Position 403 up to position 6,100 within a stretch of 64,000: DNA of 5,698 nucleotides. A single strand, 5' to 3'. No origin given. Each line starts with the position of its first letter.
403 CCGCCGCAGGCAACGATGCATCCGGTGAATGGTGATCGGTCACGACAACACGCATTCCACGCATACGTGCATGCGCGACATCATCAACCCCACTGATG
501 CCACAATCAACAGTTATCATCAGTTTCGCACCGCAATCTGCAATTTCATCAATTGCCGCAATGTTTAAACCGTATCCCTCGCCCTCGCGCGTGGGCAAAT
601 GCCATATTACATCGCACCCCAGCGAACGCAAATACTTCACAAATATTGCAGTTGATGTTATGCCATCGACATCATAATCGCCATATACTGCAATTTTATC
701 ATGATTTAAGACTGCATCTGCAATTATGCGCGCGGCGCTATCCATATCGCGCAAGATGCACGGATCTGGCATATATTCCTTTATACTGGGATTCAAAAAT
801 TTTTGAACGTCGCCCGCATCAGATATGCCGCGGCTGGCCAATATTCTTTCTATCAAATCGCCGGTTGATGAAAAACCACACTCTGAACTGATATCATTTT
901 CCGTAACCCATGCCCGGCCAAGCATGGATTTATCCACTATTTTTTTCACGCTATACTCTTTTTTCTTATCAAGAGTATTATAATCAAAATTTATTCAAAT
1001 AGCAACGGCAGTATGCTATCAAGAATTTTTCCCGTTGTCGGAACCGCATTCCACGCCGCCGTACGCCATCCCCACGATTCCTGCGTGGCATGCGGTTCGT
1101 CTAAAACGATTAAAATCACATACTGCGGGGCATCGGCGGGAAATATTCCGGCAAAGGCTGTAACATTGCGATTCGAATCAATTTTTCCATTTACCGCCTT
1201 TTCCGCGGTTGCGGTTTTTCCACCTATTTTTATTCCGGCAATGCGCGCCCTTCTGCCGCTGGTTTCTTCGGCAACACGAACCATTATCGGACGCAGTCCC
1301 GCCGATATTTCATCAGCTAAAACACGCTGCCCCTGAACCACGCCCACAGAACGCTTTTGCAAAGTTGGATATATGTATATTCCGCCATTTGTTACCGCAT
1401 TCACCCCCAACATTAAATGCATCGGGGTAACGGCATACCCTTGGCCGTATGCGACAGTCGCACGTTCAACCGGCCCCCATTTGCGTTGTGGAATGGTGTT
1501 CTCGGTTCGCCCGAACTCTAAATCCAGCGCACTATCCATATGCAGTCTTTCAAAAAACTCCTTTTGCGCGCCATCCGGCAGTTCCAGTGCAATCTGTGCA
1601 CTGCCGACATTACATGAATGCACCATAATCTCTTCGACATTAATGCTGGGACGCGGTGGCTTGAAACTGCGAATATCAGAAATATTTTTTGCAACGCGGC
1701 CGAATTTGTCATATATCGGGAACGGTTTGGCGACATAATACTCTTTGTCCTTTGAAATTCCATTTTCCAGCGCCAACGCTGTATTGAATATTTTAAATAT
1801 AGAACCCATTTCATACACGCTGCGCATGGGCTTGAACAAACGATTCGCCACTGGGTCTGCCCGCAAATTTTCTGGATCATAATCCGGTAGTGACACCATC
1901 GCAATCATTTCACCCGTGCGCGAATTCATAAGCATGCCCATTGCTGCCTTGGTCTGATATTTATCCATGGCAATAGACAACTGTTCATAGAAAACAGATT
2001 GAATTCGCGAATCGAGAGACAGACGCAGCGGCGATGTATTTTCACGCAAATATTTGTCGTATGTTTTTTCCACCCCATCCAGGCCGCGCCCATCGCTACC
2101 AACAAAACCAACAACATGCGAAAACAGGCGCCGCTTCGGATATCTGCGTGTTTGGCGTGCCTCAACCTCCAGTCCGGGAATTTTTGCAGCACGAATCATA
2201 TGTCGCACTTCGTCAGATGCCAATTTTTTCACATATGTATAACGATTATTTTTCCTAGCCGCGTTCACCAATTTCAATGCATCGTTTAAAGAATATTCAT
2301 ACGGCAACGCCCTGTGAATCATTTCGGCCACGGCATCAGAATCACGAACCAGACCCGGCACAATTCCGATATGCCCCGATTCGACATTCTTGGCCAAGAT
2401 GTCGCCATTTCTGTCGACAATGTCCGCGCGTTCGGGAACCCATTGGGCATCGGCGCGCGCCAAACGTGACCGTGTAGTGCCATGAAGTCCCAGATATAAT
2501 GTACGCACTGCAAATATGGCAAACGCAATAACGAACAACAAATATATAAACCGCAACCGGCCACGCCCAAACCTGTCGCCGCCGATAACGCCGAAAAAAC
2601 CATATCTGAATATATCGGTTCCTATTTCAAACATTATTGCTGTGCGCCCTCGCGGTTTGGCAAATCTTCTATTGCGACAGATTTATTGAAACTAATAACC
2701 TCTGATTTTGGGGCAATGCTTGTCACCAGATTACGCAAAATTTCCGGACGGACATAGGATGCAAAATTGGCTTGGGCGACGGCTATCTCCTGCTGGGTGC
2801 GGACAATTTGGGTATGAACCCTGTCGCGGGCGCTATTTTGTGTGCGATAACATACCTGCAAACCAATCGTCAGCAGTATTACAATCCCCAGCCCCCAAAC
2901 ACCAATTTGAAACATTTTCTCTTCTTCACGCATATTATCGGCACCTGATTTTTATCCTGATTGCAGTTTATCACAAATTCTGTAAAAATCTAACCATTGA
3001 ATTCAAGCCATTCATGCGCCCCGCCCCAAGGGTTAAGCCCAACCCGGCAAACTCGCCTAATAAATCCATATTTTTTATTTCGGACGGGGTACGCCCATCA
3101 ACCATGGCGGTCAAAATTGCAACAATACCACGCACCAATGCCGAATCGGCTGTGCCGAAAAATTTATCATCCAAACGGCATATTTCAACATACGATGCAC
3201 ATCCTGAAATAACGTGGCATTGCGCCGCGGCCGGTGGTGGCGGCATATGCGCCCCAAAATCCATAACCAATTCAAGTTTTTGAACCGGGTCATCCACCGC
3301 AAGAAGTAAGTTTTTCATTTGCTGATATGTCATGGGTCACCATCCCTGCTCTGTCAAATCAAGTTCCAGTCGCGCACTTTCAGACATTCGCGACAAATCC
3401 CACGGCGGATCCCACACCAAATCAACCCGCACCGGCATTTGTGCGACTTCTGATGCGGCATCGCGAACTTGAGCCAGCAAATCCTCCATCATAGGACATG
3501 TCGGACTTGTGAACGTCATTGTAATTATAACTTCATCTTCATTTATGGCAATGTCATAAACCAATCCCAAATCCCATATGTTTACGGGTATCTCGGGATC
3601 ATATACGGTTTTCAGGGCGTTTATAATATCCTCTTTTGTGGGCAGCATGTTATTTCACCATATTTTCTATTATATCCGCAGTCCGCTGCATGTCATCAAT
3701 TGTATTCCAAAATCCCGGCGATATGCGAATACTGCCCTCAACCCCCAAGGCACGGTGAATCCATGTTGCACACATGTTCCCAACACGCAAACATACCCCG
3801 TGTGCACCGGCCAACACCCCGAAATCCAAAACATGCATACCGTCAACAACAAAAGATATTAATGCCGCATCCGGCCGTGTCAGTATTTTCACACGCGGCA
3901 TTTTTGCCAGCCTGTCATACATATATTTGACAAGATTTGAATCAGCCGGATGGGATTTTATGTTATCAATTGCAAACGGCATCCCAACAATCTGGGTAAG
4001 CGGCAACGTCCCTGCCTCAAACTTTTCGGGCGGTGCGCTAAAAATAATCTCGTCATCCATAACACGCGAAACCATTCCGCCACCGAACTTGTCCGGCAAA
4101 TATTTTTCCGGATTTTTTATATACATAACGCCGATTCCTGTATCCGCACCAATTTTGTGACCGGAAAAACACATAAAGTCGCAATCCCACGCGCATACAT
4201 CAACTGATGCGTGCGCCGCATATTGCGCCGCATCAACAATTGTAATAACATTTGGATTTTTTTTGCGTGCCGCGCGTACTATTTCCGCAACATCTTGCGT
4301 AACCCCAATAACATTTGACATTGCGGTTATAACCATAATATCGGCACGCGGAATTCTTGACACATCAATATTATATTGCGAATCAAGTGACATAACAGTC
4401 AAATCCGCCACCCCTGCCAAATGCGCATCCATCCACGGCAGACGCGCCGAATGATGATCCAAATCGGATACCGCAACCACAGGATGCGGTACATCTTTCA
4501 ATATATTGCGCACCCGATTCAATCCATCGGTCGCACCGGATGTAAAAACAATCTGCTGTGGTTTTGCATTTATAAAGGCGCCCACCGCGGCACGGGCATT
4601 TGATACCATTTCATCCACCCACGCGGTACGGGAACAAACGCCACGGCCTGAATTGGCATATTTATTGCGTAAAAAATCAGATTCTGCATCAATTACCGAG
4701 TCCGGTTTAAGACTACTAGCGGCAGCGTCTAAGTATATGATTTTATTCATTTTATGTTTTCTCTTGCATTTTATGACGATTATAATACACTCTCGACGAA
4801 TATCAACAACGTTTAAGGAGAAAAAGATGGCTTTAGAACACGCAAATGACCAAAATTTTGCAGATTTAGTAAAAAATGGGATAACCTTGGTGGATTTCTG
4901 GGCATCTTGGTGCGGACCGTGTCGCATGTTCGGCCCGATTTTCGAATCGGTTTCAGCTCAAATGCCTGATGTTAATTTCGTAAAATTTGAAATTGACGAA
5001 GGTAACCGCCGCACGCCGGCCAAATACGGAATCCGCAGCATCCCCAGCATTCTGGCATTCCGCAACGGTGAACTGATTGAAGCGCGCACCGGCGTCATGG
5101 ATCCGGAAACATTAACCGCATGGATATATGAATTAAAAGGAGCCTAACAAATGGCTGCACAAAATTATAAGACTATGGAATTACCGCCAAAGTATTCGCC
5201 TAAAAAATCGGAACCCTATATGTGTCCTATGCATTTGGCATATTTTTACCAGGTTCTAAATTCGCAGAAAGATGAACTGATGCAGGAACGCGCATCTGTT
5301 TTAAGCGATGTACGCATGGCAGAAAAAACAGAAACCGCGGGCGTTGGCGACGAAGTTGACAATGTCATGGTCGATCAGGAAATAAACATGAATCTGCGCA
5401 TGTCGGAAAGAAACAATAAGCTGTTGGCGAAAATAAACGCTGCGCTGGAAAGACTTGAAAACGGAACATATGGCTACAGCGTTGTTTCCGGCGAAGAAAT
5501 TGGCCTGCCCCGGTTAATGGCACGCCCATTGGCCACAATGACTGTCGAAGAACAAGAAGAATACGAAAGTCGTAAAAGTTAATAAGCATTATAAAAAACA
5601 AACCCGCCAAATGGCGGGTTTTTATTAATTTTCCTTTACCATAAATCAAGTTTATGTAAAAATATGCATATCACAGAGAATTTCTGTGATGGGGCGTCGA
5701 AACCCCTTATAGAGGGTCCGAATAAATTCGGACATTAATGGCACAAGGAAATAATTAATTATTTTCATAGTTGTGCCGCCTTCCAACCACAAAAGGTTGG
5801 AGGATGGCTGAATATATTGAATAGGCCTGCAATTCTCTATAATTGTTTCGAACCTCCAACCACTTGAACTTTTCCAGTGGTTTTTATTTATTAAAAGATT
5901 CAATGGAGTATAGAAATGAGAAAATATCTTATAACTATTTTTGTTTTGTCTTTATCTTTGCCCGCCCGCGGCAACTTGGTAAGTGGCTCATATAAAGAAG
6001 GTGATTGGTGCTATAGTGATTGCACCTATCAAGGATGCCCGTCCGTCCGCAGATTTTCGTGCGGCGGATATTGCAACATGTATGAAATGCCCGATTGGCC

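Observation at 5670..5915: Four-copy family of conserved structured leaders with terminator/antiterminator-like architecture upstream of secreted Cys-rich protein genes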

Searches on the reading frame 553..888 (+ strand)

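Call 56: search_protein_families(library=pfam, alignment_id=A5, max_evalue=0.00001)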
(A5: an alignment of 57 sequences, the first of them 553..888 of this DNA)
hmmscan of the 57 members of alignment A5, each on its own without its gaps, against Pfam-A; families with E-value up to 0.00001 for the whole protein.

A. member 1, window:553-888:+ (112 aa): 0 families

B. families by the number of members that match (of 57 scanned): 100 families (the first 25 are shown)
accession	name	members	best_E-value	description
PF00535.33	Glycos_transf_2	3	1.3e-39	Glycosyl transferase family 2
PF10111.15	Glyco_tranf_2_2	3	1.6e-14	Glycosyltransferase like family 2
PF13641.12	Glyco_tranf_2_3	3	1.5e-11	Glycosyltransferase like family 2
PF02355.23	SecD_SecF_C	2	1.4e-54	Protein export membrane protein SecD/SecF, C-terminal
PF00587.30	tRNA-synt_2b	2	6.7e-46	tRNA synthetase class II core domain (G, H, P, S and T)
PF01926.29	MMR_HSR1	2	4e-22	50S ribosome-binding GTPase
PF02421.24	FeoB_N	2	8.1e-09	Ferrous iron transport protein B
PF00266.25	Aminotran_5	1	4.4e-81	Aminotransferase class-V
PF00154.27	RecA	1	2e-72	recA bacterial DNA recombination protein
PF00749.27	tRNA-synt_1c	1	3e-67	tRNA synthetases class I (E and Q), catalytic domain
PF00501.34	AMP-binding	1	1e-62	AMP-binding enzyme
PF01580.24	FtsK_SpoIIIE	1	4.9e-61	FtsK/SpoIIIE family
PF12002.13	MgsA_C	1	1.1e-59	MgsA AAA+ ATPase C terminal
PF00009.33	GTP_EFTU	1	9.8e-55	Elongation factor Tu GTP binding domain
PF01709.26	Transcrip_reg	1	9.5e-53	TACO1/YebC second and third domain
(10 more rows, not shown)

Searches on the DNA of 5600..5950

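Call 7: search_rna_families(source=window, start=5600, end=5950, threshold=evalue, max_evalue=10, show_alignments=3)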
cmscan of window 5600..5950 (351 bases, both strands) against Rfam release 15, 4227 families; matches with E-value up to 10: 21.
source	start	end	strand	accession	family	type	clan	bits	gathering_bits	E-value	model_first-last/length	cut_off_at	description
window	5600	5630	+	RF02064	STnc370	Gene; sRNA;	-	27.4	54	0.11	41-71/71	5'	Enterobacterial sRNA STnc370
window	5600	5630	+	RF01772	rnk_pseudo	Cis-reg; leader;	-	21.9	55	0.15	75-108/108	5'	Pseudomonas rnk leader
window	5621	5758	+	RF03105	RAGATH-7-assoc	Gene; sRNA;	-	21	88.5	0.16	1-131/131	no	RAGATH-7-assoc RNA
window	5600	5656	-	RF01772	rnk_pseudo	Cis-reg; leader;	-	20.9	55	0.25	1-98/108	3'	Pseudomonas rnk leader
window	5600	5622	+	RF00372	sroH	Gene; sRNA;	-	19.9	80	0.008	139-161/161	5'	sroH RNA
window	5600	5627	+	RF01859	Phe_leader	Cis-reg; leader;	-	19.3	55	0.75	96-125/125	5'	Phenylalanine leader peptide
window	5600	5666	-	RF00624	P9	Gene;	-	17.8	43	0.17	1-74/74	no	Pseudomonas sRNA P9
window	5600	5664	-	RF01859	Phe_leader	Cis-reg; leader;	-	17.1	55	2.3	1-119/125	3'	Phenylalanine leader peptide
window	5600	5622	+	RF00624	P9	Gene;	-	16.9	43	0.29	51-74/74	5'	Pseudomonas sRNA P9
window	5600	5627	+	RF00513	Trp_leader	Cis-reg; leader;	-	16.4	41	0.97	72-100/100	5'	Tryptophan operon leader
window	5600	5678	+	RF02900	AaHKsRNA82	Gene; sRNA;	-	16.2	51.4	9.3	7-81/81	5'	Aggregatibacter sRNA 82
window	5600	5654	-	RF01770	rimP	Cis-reg; leader;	-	15.8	47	4.8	1-57/102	3'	Gammaprotebacteria rimP leader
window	5759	5818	-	RF03911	mir-1910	Gene; miRNA;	-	15.6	70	1.5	1-80/80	no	mir-1910 microRNA precursor family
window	5600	5627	+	RF02278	Betaproteobacteria_toxic_sRNA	Gene; sRNA;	-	15.4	50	1.3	33-64/64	5'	Betaproteobacteria toxic small RNA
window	5709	5767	-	RF02702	AgvB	Gene; sRNA;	-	14.8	56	2.6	1-62/62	no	Anti GcvB sRNA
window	5600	5657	+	RF01770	rimP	Cis-reg; leader;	-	14.8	47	7.8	34-102/102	5'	Gammaprotebacteria rimP leader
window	5600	5667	-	RF00512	Leu_leader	Cis-reg; leader;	-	14.4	50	2.1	1-144/148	3'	Leucine operon leader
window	5600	5687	+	RF01819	RsaD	Gene; sRNA;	-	13.7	50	5.3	86-189/189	5'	RNA Staph. aureus D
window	5600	5627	-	RF02628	Hrs1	Gene; sRNA;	-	13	56.4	6.3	1-30/74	3'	Hfq-regulated sRNA 1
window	5600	5627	+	RF02837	anti-hemB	Gene; sRNA;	-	12.5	49.5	2.4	47-81/81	5'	Burkholderia RNA 7 (anti-hemB)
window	5600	5624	+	RF01394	isrK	Gene; sRNA;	-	12.1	50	3.2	54-77/77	5'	isrK Hfq binding RNA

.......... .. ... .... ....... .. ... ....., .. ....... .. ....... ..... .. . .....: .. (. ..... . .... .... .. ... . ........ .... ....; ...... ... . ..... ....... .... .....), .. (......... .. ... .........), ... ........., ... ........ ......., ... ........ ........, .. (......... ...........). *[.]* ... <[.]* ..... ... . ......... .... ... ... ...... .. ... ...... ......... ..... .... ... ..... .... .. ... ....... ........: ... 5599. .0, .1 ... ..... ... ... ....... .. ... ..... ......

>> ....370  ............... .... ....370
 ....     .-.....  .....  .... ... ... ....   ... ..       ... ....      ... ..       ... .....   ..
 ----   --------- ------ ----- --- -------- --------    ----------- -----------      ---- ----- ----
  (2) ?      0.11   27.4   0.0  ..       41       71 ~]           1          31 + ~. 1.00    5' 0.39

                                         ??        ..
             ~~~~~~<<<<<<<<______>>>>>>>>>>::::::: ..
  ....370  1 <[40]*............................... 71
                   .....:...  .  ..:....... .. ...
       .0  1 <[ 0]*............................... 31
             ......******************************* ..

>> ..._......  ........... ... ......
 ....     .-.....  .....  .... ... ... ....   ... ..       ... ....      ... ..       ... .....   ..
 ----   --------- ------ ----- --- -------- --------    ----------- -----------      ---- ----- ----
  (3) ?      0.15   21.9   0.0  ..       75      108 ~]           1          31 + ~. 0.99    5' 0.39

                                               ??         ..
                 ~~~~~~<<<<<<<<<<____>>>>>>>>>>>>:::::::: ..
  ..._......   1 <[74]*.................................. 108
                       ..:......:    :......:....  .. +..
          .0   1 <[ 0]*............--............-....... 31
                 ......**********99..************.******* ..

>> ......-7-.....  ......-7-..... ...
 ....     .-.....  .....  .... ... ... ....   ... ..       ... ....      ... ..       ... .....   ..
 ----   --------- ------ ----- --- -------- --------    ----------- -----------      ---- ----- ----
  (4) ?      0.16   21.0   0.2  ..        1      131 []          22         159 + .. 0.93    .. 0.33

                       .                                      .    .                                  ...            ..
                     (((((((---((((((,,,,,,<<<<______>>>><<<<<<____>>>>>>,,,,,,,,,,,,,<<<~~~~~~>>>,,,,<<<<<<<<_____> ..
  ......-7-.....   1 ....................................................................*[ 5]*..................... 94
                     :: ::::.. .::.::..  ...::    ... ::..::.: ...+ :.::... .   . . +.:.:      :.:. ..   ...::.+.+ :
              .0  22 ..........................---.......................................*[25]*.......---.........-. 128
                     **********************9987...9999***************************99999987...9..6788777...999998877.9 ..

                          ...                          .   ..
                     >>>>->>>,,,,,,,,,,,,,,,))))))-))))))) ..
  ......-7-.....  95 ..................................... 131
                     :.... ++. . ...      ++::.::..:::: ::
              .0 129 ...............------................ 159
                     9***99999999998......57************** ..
